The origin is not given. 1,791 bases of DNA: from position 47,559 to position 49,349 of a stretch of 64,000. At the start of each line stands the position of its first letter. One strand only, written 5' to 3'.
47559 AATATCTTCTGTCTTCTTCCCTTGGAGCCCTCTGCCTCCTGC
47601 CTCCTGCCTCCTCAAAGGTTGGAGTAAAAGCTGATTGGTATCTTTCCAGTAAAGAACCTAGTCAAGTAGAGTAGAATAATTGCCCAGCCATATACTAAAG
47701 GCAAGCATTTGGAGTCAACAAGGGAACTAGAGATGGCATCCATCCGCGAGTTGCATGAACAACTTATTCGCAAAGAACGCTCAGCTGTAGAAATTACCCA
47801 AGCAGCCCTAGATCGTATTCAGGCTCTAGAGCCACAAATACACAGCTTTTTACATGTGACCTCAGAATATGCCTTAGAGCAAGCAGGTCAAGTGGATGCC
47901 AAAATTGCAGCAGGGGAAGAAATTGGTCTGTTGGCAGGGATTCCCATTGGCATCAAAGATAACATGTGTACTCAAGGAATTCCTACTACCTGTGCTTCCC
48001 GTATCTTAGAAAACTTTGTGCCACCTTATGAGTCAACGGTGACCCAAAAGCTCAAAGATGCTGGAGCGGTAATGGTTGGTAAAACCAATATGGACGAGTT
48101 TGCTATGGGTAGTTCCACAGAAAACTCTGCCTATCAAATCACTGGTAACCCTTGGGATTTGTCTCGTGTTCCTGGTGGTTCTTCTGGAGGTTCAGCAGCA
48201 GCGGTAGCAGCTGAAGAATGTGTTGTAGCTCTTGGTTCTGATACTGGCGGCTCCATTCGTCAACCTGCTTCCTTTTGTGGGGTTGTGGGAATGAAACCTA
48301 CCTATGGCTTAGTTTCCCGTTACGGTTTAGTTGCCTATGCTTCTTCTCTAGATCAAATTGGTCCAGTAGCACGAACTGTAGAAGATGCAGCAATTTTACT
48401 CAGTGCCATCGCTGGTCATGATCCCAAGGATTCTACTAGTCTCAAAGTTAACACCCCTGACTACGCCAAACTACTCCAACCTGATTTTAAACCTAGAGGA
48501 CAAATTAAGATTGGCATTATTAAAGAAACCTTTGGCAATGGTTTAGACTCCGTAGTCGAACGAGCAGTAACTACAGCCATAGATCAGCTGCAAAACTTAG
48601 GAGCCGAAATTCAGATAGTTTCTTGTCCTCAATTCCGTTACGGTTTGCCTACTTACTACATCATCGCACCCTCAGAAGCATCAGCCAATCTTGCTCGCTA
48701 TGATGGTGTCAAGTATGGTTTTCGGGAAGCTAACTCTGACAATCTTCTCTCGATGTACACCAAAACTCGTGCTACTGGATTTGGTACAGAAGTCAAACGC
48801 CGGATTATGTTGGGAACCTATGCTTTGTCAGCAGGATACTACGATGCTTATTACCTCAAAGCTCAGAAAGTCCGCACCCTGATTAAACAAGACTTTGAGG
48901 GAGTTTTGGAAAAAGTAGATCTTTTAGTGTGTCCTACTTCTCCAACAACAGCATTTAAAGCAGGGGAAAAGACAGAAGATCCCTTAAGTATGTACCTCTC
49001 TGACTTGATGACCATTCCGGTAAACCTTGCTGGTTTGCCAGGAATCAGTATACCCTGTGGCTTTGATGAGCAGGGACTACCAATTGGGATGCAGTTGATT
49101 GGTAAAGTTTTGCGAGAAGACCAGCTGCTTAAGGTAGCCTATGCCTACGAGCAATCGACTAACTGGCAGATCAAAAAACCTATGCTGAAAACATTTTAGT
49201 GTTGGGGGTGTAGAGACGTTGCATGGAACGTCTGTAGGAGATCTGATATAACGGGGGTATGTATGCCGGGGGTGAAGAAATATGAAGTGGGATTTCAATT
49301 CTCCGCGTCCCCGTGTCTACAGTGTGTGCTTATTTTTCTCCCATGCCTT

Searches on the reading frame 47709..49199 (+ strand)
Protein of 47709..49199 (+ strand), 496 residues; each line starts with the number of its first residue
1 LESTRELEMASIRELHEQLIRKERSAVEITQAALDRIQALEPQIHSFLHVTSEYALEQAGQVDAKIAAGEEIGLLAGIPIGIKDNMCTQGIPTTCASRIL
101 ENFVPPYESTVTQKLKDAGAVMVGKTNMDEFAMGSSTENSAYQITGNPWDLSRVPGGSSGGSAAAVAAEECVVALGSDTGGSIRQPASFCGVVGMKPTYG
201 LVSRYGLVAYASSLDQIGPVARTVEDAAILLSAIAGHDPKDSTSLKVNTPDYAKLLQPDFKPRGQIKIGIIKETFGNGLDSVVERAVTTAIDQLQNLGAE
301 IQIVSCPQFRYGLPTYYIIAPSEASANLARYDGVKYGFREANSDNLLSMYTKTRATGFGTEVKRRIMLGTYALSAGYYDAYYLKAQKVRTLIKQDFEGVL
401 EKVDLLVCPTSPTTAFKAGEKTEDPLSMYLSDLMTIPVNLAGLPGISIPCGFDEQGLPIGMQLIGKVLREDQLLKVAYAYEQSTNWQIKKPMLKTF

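Call 63: search_protein_families(library=pfam, proteins=[window:47709-49199:+], max_evalue=0.00001)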
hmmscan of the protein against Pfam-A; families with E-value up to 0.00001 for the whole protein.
window:47709-49199:+ (496 aa): 1 family
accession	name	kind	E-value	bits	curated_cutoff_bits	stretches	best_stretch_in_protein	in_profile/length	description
PF01425.27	Amidase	-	9e-171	569.2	27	1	28-474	1-445/445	Amidase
